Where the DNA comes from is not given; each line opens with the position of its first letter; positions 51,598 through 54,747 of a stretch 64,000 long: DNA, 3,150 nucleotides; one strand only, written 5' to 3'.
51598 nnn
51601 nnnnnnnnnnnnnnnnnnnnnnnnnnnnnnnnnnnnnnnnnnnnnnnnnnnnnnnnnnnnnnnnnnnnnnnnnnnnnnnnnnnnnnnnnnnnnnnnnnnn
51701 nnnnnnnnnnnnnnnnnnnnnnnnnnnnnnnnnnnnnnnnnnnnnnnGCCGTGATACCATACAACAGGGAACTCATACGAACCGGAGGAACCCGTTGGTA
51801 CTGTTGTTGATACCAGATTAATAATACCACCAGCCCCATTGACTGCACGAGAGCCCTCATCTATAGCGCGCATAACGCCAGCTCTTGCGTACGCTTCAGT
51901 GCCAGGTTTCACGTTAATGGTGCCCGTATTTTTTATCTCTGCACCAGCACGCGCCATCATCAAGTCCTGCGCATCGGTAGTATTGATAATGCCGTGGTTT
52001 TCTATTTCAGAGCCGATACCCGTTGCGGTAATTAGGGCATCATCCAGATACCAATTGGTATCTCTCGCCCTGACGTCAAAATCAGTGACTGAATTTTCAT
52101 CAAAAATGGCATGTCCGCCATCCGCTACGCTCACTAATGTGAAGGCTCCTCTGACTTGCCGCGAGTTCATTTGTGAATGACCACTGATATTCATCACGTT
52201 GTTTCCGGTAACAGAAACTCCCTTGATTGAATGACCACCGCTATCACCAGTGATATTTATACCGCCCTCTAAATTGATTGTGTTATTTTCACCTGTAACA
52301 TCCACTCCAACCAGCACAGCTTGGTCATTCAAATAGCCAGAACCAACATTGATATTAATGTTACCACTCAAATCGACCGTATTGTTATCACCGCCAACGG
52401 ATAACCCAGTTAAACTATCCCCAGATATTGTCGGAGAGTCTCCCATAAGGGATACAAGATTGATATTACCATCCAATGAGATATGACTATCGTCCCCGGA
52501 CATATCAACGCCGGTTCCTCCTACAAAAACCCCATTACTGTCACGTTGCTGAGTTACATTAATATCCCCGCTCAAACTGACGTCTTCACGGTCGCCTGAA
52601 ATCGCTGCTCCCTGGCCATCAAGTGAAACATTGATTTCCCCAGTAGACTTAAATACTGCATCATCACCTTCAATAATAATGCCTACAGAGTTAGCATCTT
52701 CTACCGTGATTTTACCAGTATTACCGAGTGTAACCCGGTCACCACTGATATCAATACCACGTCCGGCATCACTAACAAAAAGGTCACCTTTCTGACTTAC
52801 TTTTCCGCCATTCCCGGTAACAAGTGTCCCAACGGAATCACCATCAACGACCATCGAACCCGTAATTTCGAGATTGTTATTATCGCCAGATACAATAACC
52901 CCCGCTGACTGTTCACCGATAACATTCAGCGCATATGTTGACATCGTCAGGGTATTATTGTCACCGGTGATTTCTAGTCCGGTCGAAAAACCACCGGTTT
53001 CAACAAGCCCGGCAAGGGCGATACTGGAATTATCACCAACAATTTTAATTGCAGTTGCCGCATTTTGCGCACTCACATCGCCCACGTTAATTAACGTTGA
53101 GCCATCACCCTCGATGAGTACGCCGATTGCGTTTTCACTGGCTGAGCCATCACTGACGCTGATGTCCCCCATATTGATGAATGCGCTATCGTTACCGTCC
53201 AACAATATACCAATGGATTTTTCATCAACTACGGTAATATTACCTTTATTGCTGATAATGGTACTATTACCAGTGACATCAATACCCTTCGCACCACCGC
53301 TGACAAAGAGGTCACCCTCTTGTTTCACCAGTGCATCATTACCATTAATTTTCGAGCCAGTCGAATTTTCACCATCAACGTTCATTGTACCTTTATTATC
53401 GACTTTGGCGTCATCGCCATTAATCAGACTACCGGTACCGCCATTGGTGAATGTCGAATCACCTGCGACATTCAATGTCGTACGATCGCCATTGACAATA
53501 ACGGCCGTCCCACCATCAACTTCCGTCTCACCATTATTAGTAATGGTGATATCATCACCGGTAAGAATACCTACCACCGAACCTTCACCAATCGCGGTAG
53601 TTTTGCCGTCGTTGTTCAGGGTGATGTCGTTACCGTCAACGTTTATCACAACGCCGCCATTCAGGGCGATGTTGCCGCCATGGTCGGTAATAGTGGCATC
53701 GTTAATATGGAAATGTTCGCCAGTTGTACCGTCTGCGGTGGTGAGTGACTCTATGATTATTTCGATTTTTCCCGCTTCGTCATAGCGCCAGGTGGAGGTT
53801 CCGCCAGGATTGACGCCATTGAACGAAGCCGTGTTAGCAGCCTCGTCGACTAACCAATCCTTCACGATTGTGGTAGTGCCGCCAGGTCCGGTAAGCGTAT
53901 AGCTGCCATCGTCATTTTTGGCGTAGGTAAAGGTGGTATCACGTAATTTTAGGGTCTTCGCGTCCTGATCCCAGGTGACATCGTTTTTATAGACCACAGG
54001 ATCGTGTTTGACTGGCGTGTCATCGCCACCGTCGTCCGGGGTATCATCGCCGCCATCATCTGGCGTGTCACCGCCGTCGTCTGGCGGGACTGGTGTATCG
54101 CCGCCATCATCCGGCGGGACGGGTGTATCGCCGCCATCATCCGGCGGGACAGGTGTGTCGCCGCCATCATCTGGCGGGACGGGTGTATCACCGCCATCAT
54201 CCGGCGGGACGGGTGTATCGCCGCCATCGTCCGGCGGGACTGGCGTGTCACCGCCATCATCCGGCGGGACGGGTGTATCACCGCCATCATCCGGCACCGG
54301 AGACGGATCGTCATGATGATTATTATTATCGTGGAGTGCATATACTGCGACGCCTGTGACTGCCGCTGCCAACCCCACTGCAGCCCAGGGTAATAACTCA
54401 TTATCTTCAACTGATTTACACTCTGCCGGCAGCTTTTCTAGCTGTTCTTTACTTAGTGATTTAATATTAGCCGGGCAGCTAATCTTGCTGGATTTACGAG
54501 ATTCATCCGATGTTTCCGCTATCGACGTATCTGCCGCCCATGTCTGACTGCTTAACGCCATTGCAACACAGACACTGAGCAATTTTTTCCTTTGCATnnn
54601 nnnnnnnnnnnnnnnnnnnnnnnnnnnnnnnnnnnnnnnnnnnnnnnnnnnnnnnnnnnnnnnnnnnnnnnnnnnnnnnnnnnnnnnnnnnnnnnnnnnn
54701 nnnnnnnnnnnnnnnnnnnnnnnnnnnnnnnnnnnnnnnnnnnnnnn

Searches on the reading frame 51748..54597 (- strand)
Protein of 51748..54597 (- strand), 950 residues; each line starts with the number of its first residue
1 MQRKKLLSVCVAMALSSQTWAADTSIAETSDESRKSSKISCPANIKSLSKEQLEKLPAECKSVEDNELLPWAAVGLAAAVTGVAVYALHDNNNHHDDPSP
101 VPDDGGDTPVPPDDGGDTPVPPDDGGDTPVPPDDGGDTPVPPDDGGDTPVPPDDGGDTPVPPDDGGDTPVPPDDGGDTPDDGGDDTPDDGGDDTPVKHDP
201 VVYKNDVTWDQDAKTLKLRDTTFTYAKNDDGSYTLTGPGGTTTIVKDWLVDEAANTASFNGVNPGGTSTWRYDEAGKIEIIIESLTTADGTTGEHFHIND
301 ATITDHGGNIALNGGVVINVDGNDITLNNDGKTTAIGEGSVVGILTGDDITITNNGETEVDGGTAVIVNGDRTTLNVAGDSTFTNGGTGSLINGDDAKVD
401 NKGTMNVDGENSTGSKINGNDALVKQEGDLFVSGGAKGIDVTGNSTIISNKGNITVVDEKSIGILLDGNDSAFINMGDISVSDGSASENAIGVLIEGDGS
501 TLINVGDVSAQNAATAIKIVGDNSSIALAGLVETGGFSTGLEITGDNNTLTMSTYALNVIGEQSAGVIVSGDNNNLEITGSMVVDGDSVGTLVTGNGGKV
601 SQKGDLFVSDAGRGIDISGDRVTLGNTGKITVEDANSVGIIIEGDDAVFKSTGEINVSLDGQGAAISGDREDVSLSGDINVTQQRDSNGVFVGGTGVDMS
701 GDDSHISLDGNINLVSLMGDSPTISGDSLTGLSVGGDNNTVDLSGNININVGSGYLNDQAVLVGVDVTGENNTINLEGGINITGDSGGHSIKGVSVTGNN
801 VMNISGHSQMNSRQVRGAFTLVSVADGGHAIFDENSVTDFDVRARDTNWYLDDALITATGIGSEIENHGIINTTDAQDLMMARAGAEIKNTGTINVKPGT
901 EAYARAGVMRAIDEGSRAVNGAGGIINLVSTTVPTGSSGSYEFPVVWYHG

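Call 75: find_homologous_proteins(query=window:51748-54597:-, max_evalue=1e-30)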
Query window:51748-54597:- (950 aa): 60 proteins with E <= 1e-30 among 8000 candidates.
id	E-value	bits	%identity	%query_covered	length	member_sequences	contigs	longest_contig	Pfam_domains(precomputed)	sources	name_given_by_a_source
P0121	0.0e+0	1089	64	77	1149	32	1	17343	PF27417.1,PF25784.2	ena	-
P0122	3.4e-292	990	58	72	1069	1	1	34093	PF27417.1,PF25784.2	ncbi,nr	ncbi:TPA: autotransporter domain-containing protein, partial [Escherichia coli]|nr:autotransporter d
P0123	3.8e-292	990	58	72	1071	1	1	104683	PF27417.1,PF25784.2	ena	-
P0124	5.2e-292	989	58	72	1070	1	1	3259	PF27417.1,PF25784.2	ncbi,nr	ncbi:TPA: autotransporter domain-containing protein, partial [Escherichia coli]|nr:autotransporter d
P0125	2.0e-287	974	52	98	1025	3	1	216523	PF27417.1,PF25784.2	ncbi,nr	ncbi:autotransporter domain-containing protein, partial [Escherichia coli]|nr:autotransporter domain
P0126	4.7e-284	963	61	72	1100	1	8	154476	PF27417.1,PF25784.2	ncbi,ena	-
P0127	7.9e-265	900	53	100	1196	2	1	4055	PF27417.1,PF25784.2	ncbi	ncbi:MAG: hypothetical protein RSA84_11355, partial [Acinetobacter sp.]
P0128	5.1e-261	887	63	77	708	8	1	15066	PF25784.2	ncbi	ncbi:TPA: surface-exposed virulence protein BigA, partial [Escherichia coli]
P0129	2.1e-246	839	70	60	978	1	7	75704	PF27417.1,PF25784.2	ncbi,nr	ncbi:surface-exposed virulence protein BigA [Escherichia coli]|nr:surface-exposed virulence protein 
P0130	1.6e-238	812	69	60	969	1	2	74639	PF27417.1,PF25784.2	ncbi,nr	ncbi:surface-exposed virulence protein BigA [Escherichia coli]|nr:surface-exposed virulence protein 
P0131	9.3e-232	790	55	77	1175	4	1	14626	PF27417.1,PF25784.2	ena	-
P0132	4.8e-230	784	57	79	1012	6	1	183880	PF27417.1,PF25784.2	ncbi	ncbi:surface-exposed virulence protein BigA [Escherichia coli]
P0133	1.6e-225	769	67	60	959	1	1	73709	PF27417.1,PF25784.2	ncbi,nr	ncbi:surface-exposed virulence protein BigA [Escherichia coli]|nr:surface-exposed virulence protein 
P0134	1.6e-222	759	67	60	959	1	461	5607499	PF27417.1,PF25784.2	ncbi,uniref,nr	ncbi:TPA: surface-exposed virulence protein BigA [Escherichia coli]|uniref:UpaH n=5 Tax=Escherichia 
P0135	3.0e-222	759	67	60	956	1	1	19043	PF27417.1,PF25784.2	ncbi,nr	ncbi:surface-exposed virulence protein BigA, partial [Escherichia coli]|nr:surface-exposed virulence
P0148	3.9e-165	570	41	100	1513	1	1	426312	PF25783.2,PF27417.1,PF03797.26,PF25784.2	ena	-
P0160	1.3e-115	406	36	100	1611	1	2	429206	PF27415.1,PF25783.2,PF27417.1,PF03797.26,PF25784.2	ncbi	-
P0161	1.4e-115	406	36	100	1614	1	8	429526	PF27415.1,PF25783.2,PF27417.1,PF03797.26,PF25784.2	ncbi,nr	ncbi:TPA: autotransporter domain-containing protein [Salmonella enterica]|nr:autotransporter domain-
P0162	2.0e-114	402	33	100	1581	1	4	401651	PF27415.1,PF25783.2,PF27417.1,PF03797.26,PF25784.2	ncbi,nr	ncbi:autotransporter domain-containing protein [Salmonella enterica subsp. enterica serovar Stanley]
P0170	1.5e-89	319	33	91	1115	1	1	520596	PF03797.26,PF25784.2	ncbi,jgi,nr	nr:autotransporter domain-containing protein [Superficieibacter sp.]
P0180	3.7e-33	133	36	41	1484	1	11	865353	PF27415.1,PF25783.2,PF27417.1,PF03797.26,PF25784.2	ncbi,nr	ncbi:autotransporter domain-containing protein [Salmonella enterica]|nr:autotransporter domain-conta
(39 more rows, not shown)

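Call 82: find_encoding_contigs(protein=P0134, flank=6000, max_places=2)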
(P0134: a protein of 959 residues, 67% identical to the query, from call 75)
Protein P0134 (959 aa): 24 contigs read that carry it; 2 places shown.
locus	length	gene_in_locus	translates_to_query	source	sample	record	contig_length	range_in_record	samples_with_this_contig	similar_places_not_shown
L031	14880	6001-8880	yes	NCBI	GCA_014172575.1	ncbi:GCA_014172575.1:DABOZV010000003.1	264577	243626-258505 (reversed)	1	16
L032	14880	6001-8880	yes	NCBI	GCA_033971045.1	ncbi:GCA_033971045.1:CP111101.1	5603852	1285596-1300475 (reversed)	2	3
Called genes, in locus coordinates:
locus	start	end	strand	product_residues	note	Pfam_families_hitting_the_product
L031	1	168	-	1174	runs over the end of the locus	PF01855:POR_N, PF17147:PFOR_II, PF01558:POR, PF10371:EKR, PF12838:Fer4_7, PF13183:Fer4_8 (weak), PF13187:Fer4_9, PF13484:Fer4_16, +5 more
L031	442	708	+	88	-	PF03891:DUF333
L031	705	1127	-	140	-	PF03724:META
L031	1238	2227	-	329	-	PF00389:2-Hacid_dh, PF02826:2-Hacid_dh_C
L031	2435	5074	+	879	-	PF11739:YdbH-like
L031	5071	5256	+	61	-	PF13617:Lipoprotein_19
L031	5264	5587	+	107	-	PF07027:DUF1318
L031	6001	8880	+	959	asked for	PF25784:BigA_N, PF27417:BigA_3rd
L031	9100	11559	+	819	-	PF27415:BigA_4th, PF25783:BigA_beta, PF03797:Autotransporter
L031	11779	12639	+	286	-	PF00248:Aldo_ket_red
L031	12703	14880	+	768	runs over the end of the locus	PF10971:DUF2773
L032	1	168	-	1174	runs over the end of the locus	PF01855:POR_N, PF17147:PFOR_II, PF01558:POR, PF10371:EKR, PF12838:Fer4_7, PF13183:Fer4_8 (weak), PF13187:Fer4_9, PF13484:Fer4_16, +5 more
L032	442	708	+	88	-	PF03891:DUF333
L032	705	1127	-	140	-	PF03724:META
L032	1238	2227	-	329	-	PF00389:2-Hacid_dh, PF02826:2-Hacid_dh_C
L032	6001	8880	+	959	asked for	PF25784:BigA_N, PF27417:BigA_3rd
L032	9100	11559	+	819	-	PF27415:BigA_4th, PF25783:BigA_beta, PF03797:Autotransporter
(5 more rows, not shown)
